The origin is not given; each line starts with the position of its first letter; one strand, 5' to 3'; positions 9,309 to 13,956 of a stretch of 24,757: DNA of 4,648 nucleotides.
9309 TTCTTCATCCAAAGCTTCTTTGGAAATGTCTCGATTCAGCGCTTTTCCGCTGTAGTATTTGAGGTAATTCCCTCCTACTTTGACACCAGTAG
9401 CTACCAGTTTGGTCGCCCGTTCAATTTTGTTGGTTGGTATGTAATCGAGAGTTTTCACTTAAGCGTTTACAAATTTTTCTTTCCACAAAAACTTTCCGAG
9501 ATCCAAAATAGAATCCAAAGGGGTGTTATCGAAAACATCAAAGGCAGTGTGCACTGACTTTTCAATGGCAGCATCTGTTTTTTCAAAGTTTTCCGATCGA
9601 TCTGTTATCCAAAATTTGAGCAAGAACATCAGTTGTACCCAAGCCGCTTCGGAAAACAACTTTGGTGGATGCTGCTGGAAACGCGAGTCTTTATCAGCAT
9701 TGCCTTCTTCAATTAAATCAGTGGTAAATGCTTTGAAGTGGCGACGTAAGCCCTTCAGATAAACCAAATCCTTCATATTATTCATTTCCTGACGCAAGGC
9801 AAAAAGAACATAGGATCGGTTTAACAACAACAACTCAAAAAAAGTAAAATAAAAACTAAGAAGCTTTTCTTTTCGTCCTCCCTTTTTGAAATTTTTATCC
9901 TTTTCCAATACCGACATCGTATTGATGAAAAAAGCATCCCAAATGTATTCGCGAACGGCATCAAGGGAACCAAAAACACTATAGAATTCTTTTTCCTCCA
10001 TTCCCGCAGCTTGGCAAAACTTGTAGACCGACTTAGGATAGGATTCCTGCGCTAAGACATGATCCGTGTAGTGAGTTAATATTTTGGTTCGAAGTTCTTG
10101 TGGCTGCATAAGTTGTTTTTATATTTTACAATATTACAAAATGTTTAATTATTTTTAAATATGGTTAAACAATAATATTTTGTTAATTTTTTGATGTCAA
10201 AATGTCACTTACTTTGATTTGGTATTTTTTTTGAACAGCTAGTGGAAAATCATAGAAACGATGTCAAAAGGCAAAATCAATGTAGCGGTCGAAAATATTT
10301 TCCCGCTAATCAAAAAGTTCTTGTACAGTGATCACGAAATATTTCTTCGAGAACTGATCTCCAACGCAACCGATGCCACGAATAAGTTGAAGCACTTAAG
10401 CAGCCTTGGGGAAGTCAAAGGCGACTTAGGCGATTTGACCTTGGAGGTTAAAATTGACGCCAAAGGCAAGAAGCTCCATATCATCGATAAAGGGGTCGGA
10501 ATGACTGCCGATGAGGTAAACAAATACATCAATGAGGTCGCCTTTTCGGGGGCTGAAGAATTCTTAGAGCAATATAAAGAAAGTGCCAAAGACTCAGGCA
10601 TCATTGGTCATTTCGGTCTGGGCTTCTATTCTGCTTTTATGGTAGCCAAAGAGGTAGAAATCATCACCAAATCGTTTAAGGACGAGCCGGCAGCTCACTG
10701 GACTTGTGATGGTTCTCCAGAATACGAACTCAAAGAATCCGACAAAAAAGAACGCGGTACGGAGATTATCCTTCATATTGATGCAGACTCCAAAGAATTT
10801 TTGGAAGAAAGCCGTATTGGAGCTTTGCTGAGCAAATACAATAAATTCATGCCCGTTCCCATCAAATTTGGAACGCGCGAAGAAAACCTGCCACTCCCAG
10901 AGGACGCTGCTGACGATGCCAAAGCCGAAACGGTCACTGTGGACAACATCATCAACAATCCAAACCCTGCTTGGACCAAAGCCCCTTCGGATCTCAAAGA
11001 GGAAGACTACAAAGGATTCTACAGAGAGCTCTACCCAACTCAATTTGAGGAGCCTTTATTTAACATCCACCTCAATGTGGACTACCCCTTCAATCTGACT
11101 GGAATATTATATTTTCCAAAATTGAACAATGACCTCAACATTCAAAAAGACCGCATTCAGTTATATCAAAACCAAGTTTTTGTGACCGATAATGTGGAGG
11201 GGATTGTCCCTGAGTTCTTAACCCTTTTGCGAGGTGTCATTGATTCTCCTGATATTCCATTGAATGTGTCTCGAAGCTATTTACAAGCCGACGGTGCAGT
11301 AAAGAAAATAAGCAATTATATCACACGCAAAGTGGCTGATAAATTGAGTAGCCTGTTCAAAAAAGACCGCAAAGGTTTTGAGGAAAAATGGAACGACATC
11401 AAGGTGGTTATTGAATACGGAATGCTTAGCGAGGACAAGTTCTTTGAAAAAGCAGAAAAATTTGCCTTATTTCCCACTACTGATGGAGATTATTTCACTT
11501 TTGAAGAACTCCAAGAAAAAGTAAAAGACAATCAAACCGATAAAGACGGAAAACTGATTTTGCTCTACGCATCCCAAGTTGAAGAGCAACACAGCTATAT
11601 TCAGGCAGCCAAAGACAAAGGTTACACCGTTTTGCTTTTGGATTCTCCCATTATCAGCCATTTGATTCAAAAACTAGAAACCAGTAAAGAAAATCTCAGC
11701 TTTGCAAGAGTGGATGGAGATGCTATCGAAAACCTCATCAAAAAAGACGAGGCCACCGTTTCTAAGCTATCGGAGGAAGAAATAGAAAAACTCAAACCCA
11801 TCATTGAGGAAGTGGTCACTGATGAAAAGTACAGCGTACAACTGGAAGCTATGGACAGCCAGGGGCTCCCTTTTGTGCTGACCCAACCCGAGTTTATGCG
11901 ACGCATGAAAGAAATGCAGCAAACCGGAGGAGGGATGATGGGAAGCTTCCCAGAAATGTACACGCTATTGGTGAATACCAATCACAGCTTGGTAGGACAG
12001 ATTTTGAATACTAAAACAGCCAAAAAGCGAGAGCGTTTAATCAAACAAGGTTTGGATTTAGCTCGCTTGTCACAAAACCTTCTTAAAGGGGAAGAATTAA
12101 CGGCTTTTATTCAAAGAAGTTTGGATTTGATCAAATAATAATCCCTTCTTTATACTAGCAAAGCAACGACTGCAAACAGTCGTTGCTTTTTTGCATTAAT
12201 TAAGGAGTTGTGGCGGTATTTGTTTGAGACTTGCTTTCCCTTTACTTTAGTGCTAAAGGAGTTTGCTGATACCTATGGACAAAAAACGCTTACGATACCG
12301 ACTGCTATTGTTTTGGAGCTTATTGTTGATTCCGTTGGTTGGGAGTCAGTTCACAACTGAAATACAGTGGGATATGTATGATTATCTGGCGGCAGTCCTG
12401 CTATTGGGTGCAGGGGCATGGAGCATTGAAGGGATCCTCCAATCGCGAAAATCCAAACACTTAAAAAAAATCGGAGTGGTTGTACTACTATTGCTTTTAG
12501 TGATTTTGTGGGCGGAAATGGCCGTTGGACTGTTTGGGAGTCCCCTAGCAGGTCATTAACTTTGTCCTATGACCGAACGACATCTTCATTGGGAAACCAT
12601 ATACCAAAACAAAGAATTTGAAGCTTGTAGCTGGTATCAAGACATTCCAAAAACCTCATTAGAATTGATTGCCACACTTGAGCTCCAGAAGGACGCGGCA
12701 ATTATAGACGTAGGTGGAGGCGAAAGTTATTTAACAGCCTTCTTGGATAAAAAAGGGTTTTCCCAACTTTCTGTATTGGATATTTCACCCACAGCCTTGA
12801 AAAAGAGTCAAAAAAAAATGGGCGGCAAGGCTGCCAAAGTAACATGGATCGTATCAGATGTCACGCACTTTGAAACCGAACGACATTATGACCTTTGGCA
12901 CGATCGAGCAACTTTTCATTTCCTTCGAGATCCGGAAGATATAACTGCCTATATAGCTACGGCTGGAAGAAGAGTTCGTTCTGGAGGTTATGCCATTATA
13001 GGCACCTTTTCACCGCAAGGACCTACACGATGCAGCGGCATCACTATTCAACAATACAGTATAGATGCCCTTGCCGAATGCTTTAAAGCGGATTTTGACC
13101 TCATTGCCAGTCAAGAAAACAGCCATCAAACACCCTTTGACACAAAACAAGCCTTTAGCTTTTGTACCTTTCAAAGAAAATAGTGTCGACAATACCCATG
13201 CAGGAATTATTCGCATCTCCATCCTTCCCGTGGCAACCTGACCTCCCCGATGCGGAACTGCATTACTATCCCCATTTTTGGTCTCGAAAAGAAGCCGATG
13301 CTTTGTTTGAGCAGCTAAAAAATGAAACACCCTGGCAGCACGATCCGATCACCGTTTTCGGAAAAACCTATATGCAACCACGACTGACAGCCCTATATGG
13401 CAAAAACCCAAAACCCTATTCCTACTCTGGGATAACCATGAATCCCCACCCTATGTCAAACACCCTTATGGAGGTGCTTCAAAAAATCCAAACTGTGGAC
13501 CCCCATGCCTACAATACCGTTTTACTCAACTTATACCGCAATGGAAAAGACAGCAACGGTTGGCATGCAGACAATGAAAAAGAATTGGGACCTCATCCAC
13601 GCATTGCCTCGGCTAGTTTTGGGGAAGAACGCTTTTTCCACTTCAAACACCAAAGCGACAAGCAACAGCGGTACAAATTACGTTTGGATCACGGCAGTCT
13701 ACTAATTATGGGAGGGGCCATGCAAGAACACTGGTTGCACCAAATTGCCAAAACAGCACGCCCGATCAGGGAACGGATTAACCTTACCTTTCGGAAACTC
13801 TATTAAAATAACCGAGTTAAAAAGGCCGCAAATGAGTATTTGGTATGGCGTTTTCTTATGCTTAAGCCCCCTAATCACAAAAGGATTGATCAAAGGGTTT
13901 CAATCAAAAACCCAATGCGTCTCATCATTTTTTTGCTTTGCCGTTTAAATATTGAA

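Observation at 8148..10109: Coupled COQ8-like kinase + COQ9-like TetR-fold protein in a menaquinone-using lineage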

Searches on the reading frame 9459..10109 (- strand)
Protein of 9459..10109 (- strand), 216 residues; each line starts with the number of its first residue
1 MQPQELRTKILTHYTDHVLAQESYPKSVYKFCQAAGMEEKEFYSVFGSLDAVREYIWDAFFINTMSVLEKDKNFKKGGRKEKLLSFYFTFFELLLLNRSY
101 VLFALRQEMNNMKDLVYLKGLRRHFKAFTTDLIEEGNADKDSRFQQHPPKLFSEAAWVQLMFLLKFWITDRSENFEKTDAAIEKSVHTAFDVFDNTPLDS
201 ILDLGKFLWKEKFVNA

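Call 3: search_protein_families(library=pfam, proteins=[window:9459-10109:-], max_evalue=1)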
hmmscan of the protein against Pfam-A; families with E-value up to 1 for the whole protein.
window:9459-10109:- (216 aa): 2 families
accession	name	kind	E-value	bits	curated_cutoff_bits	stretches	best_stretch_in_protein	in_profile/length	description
PF17931.6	TetR_C_23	-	8.2e-45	152.5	29.1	1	82-208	1-127/127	Tetracyclin repressor-like, C-terminal domain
PF17932.6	TetR_C_24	-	0.13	12.9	26.4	1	80-151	5-75/114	Tetracyclin repressor-like, C-terminal domain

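Call 4: search_protein_families(library=ncbifam, proteins=[window:9459-10109:-], max_evalue=1)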
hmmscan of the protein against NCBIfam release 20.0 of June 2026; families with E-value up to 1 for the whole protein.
window:9459-10109:- (216 aa): 1 family
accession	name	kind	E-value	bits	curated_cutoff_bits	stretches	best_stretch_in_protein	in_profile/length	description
TIGR02396.1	diverge_rpsU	hypoth_equivalog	0.037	13.9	74.55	1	166-191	153-178/186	COQ9 family protein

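Call 6: search_solved_structures(query=window:9459-10109:-, max_evalue=10, show_alignments=3)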
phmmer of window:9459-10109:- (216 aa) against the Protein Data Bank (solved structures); distinct sequences matched with E-value up to 10: 1.
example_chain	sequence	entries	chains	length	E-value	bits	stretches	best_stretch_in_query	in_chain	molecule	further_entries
7ue2_A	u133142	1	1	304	0.076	16.3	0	66-88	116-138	RPB_PLP3_R6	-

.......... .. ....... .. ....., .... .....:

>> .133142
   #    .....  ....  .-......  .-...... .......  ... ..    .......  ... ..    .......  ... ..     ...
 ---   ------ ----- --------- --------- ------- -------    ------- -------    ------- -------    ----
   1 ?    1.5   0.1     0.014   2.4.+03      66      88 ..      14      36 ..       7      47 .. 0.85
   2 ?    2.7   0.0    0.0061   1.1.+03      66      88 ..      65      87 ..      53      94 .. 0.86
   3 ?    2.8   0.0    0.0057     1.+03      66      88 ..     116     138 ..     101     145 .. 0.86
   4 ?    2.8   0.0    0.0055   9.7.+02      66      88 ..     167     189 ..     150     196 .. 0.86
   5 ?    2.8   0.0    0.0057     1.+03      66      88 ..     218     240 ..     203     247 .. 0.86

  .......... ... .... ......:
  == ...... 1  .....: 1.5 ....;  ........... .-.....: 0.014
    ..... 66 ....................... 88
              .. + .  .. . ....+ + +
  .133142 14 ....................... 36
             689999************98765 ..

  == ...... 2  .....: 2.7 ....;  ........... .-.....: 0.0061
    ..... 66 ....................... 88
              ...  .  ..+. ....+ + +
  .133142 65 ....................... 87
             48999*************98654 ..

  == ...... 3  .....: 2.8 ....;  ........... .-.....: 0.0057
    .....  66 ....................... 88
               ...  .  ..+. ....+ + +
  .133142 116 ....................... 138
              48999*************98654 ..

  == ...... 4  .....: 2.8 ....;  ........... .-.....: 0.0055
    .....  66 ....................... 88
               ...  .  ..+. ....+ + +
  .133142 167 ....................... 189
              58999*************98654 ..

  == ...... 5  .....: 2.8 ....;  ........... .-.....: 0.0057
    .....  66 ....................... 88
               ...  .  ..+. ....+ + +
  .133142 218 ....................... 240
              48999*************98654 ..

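Call 9: find_homologous_proteins(query=window:9459-10109:-, max_evalue=0.001)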
Query window:9459-10109:- (216 aa): 2101 proteins with E <= 0.001 among 2213 candidates; the best 120 are listed. Only proteins of 118 to 378 residues were searched: fused or split forms outside these lengths cannot appear, so this answer is no evidence that the protein stands alone or is whole; find_related_loci, which searches DNA, has no such limit.
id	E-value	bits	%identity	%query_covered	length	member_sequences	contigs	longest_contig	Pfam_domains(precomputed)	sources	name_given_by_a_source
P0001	4.2e-138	476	99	100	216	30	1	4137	PF17931.7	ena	-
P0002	7.8e-127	439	91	100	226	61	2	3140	PF17931.7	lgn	-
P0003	5.4e-125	433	90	100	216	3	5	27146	PF17931.7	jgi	jgi:hypothetical protein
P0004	9.5e-114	397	82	100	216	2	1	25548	PF17931.7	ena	-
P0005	7.7e-113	394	81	100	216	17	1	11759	PF17931.7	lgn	-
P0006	2.3e-111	389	81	100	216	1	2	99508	PF17931.7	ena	-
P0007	2.0e-110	386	79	100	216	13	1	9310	PF17931.7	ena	-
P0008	1.8e-109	383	79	100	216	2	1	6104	PF17931.7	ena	-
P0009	6.8e-109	381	79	100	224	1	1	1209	PF17931.7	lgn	-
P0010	7.2e-105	368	75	100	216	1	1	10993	PF17931.7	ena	-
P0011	2.0e-104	366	75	100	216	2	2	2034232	PF17931.7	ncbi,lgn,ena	ncbi:MAG: TetR family transcriptional regulator C-terminal domain-containing protein [Flavobacteriac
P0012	1.1e-103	364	75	100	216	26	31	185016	PF17931.7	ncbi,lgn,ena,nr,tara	ncbi:MAG TPA: heat-shock protein [Flavobacteriaceae bacterium]|nr:heat-shock protein [Flavobacteriac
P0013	1.2e-102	360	74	100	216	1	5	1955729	PF17931.7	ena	-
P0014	3.4e-102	359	74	100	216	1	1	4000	PF17931.7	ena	-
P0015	9.6e-102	357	74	100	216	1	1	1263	PF17931.7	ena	-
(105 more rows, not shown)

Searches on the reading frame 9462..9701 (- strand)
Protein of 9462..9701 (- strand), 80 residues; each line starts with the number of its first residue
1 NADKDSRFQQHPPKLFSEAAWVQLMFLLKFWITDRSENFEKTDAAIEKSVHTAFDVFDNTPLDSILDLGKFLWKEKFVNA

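Call 57: search_solved_structures(query=window:9462-9701:-, max_evalue=10, show_alignments=5)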
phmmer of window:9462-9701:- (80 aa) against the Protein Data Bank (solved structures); distinct sequences matched with E-value up to 10: 6.
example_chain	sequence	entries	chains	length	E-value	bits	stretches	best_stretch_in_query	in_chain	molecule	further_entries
7mez_A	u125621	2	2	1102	0.72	13.8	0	27-52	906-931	Phosphatidylinositol 4,5-bisphosphate 3-kinase catalytic subunit gamma isoform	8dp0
1ifc_A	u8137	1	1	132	0.97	13.4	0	30-65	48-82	INTESTINAL FATTY ACID BINDING PROTEIN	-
1icn_A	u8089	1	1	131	1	13.3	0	30-65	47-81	INTESTINAL FATTY ACID BINDING PROTEIN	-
1ael_A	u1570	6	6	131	1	13.3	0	30-65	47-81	FATTY ACID-BINDING PROTEIN | INTESTINAL FATTY ACID BINDING PROTEIN | INTESTINAL FATTY ACID-BINDING PROTEIN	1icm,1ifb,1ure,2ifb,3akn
3c07_A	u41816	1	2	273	1.6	12.7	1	15-48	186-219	Putative tetR-family transcriptional regulator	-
1t8v_A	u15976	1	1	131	1.9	12.5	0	30-65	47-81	Fatty acid-binding protein, intestinal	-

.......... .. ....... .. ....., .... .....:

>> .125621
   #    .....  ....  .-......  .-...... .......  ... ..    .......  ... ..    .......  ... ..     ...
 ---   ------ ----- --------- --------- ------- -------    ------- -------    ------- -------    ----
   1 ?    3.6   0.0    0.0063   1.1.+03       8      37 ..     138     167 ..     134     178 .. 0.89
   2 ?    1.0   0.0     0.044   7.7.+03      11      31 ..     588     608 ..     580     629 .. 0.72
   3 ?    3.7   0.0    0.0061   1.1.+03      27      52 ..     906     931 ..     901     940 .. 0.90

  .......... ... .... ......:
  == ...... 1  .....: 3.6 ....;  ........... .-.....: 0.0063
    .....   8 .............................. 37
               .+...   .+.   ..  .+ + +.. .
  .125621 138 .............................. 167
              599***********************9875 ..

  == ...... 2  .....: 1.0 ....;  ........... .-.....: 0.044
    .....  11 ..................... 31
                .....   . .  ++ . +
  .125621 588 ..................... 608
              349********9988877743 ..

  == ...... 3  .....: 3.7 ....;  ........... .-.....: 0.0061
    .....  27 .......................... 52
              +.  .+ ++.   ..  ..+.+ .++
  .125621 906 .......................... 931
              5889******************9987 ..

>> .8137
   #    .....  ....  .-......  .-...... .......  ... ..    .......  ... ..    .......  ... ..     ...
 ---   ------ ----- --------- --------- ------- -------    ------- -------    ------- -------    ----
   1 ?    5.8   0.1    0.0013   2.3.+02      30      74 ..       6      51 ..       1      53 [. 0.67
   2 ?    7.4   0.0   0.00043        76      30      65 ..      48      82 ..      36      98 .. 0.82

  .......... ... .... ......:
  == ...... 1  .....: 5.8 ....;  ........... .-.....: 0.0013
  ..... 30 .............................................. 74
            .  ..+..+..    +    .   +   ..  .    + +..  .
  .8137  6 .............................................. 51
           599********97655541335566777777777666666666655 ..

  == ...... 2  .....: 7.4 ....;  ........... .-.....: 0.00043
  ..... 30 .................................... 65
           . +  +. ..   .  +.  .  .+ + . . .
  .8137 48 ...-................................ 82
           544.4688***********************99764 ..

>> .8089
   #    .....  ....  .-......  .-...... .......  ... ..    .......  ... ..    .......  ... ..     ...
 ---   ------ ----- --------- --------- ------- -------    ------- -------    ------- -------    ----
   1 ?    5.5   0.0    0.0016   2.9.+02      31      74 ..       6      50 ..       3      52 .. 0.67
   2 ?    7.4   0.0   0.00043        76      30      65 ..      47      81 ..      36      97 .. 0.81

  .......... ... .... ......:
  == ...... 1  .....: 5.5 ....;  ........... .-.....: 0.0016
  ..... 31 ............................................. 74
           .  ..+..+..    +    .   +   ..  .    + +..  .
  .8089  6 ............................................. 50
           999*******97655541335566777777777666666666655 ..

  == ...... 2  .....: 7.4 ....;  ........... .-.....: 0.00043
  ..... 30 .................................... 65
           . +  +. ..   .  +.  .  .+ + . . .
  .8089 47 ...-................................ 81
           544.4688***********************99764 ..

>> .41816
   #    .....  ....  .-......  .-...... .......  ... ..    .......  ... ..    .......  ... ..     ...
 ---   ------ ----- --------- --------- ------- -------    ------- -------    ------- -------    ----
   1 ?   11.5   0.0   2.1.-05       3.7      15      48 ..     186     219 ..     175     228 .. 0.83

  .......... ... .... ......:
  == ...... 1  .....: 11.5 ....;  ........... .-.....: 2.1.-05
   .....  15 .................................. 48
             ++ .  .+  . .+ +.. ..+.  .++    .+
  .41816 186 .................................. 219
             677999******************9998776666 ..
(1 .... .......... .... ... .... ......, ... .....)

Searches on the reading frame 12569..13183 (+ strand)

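Call 44: search_protein_families(library=pfam, proteins=[window:12569-13183:+], max_evalue=0.00001)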
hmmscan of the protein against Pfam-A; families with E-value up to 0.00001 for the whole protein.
window:12569-13183:+ (204 aa): 8 families
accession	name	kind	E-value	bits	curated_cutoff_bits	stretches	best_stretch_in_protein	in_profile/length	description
PF13649.12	Methyltransf_25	-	5.2e-12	46.7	27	1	45-140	1-97/97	Methyltransferase domain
PF08241.18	Methyltransf_11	-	1.4e-09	38.9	21.2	1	46-144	1-95/95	Methyltransferase domain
PF08242.18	Methyltransf_12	-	2.9e-09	38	30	1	46-141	1-97/98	Methyltransferase domain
PF13847.12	Methyltransf_31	-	5.5e-08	33.1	27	1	40-147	2-112/145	Methyltransferase domain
PF00398.26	RrnaAD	-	6.2e-07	29.2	24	1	31-111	20-96/263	Ribosomal RNA adenine dimethylase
PF05401.17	NodS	-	1.3e-06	28.9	24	1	38-145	40-145/201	Nodulation protein S (NodS)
PF13489.12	Methyltransf_23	-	3.4e-06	27.3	27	1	35-148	14-120/164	Methyltransferase domain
PF05175.20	MTS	-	4.5e-06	26.9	23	1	29-140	19-134/170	Methyltransferase small domain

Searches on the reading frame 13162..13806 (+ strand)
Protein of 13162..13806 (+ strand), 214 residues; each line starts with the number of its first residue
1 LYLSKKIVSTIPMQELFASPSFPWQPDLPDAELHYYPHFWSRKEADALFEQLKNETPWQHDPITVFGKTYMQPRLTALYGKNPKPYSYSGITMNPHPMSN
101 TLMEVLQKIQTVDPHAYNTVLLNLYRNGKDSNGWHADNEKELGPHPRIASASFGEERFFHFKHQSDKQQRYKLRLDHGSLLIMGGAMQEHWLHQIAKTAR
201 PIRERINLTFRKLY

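Call 44: search_protein_families(library=pfam, proteins=[window:13162-13806:+], max_evalue=0.00001)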
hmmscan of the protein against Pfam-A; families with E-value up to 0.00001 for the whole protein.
window:13162-13806:+ (214 aa): 1 family
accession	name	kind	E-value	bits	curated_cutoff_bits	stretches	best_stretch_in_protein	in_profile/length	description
PF13532.12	2OG-FeII_Oxy_2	-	5.3e-38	131.6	31.2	1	33-211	2-194/194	2OG-Fe(II) oxygenase superfamily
